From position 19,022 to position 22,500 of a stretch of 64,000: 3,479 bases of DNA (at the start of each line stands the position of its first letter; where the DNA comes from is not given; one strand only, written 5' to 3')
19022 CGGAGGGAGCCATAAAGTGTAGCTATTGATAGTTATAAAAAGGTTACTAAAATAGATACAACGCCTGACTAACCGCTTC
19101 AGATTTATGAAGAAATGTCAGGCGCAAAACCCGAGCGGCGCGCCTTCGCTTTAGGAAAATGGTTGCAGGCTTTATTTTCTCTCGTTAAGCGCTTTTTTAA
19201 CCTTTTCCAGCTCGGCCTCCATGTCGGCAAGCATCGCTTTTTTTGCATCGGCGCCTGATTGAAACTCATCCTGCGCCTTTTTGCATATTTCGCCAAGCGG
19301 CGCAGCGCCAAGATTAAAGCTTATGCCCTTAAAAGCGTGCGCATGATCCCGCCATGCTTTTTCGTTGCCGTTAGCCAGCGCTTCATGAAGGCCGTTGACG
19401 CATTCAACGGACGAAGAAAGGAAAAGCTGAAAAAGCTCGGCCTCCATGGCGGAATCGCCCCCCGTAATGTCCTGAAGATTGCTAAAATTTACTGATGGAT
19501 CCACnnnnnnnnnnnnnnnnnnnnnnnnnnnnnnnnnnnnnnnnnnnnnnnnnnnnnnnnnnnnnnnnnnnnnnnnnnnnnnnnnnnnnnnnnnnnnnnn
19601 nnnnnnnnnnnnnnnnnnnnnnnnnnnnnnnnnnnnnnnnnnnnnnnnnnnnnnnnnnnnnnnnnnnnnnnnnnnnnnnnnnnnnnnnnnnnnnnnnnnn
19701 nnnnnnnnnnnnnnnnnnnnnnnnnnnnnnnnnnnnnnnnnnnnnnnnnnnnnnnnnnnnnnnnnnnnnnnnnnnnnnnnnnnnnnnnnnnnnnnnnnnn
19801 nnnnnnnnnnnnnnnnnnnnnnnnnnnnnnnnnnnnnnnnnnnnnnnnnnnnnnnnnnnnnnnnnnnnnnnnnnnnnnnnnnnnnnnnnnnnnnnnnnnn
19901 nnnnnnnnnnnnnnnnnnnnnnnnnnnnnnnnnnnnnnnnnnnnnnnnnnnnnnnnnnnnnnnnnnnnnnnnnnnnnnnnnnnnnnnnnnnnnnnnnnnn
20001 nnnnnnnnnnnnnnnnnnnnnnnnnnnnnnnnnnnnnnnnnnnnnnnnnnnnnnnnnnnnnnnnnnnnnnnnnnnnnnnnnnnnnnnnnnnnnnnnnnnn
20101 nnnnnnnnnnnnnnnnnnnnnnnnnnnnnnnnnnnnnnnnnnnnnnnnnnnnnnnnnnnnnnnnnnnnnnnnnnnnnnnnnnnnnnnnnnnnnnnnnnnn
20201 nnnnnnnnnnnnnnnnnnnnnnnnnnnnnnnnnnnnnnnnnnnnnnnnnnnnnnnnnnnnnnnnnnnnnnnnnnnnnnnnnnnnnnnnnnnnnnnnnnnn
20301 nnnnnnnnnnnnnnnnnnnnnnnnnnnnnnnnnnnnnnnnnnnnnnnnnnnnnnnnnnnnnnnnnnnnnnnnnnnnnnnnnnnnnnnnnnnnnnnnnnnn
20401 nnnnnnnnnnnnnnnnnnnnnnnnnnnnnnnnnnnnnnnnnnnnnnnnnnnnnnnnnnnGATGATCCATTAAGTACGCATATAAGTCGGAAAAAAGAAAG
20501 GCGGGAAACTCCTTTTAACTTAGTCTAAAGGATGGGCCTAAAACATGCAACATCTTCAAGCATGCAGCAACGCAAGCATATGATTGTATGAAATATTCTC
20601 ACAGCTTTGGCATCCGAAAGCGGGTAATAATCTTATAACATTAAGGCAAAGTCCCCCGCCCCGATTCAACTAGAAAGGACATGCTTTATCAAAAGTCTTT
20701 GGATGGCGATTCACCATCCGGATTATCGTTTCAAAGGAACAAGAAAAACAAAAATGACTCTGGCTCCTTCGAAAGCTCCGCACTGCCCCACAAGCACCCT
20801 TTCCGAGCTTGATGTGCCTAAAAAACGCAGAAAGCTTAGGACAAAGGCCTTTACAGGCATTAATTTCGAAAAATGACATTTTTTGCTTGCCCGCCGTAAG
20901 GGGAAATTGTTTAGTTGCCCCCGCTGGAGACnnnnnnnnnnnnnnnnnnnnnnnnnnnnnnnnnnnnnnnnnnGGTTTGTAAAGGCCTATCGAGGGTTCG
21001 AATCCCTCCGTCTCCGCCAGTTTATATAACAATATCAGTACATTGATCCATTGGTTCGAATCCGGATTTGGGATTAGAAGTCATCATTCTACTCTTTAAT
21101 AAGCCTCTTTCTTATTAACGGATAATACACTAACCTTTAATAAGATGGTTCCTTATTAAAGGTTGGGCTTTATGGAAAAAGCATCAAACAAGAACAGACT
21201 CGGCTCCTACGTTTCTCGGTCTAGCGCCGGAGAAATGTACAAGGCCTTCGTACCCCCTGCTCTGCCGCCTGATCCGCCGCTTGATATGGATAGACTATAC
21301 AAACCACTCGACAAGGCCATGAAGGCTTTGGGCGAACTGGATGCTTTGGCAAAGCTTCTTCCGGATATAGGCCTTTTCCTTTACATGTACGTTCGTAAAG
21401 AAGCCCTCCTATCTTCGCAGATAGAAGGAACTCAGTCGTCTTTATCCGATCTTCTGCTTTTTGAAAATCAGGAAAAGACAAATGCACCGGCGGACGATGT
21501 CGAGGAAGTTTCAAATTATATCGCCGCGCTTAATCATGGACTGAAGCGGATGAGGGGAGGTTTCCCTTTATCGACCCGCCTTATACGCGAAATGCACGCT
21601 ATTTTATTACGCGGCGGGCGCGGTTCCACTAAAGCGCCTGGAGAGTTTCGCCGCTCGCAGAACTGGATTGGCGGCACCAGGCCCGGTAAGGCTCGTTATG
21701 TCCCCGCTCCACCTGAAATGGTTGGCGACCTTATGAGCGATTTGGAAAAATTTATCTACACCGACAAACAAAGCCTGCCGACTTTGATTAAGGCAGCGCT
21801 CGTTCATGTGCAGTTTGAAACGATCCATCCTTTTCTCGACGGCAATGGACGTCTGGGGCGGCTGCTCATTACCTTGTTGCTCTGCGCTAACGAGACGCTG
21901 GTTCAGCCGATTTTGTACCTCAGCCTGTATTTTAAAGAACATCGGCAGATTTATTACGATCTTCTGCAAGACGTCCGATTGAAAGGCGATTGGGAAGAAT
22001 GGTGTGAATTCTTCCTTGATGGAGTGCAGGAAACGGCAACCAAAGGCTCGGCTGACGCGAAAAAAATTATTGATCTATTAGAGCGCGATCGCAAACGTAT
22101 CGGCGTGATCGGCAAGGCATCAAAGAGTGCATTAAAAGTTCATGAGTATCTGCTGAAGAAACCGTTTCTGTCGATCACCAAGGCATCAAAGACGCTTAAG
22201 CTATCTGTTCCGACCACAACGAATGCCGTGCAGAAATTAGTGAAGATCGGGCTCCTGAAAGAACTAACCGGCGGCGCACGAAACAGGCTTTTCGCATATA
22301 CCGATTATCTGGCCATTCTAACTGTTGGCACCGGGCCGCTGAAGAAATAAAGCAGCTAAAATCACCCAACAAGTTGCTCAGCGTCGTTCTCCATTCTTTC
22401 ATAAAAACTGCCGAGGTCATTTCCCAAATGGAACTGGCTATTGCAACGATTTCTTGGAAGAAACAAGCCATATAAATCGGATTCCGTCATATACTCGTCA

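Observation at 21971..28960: AT-rich ~6.5 kb insert bounded by diverged direct repeats of the fic 3' end, carrying a compact five-gene enzyme operon (candidate cryptic biosynthetic pathway)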

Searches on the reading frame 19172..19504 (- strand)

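Call 37: search_protein_families(library=pfam, proteins=[window:19172-19504:-], max_evalue=0.001)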
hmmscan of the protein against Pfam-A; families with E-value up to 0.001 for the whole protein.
window:19172-19504:- (110 aa): 1 family
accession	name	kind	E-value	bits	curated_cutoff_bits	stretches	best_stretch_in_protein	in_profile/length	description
PF01627.28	Hpt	-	2e-10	41.2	24.6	1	23-103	1-82/84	Hpt domain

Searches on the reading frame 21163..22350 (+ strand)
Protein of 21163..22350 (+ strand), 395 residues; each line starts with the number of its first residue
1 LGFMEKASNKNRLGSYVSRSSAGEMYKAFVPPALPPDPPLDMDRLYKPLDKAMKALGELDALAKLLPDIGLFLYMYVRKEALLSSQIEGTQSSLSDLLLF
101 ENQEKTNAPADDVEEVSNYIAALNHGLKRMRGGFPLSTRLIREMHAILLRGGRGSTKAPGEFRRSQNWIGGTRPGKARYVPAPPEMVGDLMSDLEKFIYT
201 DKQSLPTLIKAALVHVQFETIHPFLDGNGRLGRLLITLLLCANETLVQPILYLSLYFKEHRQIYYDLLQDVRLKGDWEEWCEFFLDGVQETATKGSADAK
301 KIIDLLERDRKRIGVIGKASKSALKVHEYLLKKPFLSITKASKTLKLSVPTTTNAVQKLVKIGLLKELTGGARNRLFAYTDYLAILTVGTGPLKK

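Call 4: search_protein_families(library=pfam, proteins=[window:21163-22350:+], max_evalue=0.01)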
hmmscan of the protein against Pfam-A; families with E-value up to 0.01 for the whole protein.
window:21163-22350:+ (395 aa): 3 families
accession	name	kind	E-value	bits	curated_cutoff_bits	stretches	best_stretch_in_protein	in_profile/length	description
PF13784.11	Fic_N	-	8.6e-28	96.6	26.7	1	47-127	2-81/82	Fic/DOC family N-terminal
PF02661.23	Fic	-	2.6e-21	76.7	24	1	135-240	1-93/93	Fic/DOC family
PF13412.12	HTH_24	-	0.00012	22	21.9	1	323-366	5-48/48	Winged helix-turn-helix DNA-binding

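Call 5: search_protein_families(library=ncbifam, proteins=[window:21163-22350:+], max_evalue=0.01)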
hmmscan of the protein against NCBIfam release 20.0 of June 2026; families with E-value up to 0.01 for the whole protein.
window:21163-22350:+ (395 aa): 4 families
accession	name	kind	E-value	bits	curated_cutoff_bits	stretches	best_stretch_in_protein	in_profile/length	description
NF046030.1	ProtAdlyltaseSoFic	equivalog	9.1e-51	172.9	550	1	32-387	11-356/361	protein adenylyltransferase Fic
NF040876.1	RHE_PE00001_fam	equivalog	2.7e-07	30.1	250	1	200-375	204-366/371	RHE_PE00001 family protein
TIGR02613.1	mob_myst_B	hypoth_equivalog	0.0003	20.7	124.4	1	133-242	46-143/186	mobile mystery protein B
NF041381.1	XopAC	subfamily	0.00049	18.9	450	1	127-234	295-405/451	XopAC/AvrAC family type III secretion system effector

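Call 66: search_dna_similar(query=window:21163-22350:+, collection=plasmids, mode=protein, max_rows=10)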
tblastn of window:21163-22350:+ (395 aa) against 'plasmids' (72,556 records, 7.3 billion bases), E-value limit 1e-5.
Records with a match: 716; places in all: 797; records where one place covers at least 80% of the query: 500.
Best place of each record, by identity: 60-80% 4; <60% 712.
By first word of the organism name: Salmonella 161; Sinorhizobium 64; Agrobacterium 60; Phaeobacter 47; Rhizobium 45; Bradyrhizobium 14; Acetobacter 13; Citrobacter 12; Thermus 12; Komagataeibacter 10; and 128 more.
By predicted mobility (MOB-suite, as given by PLSDB): conjugative 327; non-mobilizable 298; mobilizable 91.
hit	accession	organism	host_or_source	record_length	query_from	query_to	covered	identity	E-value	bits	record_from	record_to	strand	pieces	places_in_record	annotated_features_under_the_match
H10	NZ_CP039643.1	Azospirillum sp. TSA2s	Soil,rice paddy soil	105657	12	393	97%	56.3%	2e-112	368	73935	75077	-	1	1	Fic family protein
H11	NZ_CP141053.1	Paracoccus denitrificans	-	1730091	2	393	99%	54.6%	1e-118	385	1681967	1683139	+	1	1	none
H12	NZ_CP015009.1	Aminobacter aminovorans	cell culture,soil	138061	1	393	99%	54.5%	2e-115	376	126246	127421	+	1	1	Fic family protein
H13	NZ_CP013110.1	Sinorhizobium americanum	Vachellia farnesiana,cell culture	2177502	7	391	97%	55.3%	4e-115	375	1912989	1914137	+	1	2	record has no annotation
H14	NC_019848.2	Sinorhizobium meliloti GR4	-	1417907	5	391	98%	55.0%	9e-118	383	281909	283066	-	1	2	record has no annotation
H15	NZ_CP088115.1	Sinorhizobium meliloti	cell culture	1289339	5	391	98%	55.0%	1e-116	380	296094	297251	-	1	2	none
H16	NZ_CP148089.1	Sinorhizobium meliloti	Medicago sativa,cell culture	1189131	5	391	98%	55.0%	2e-116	380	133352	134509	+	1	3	record has no annotation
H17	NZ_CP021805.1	Sinorhizobium meliloti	Medicago truncatula,Single Cell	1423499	5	391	98%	55.0%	2e-116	380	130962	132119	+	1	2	none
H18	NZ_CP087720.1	Roseomonas sp. OT10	single cell,human skin swab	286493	3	393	99%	54.2%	2e-115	377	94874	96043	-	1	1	Fic family protein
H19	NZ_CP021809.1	Sinorhizobium meliloti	Medicago sativa,Single Cell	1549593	11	391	96%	55.6%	2e-113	371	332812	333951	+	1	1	none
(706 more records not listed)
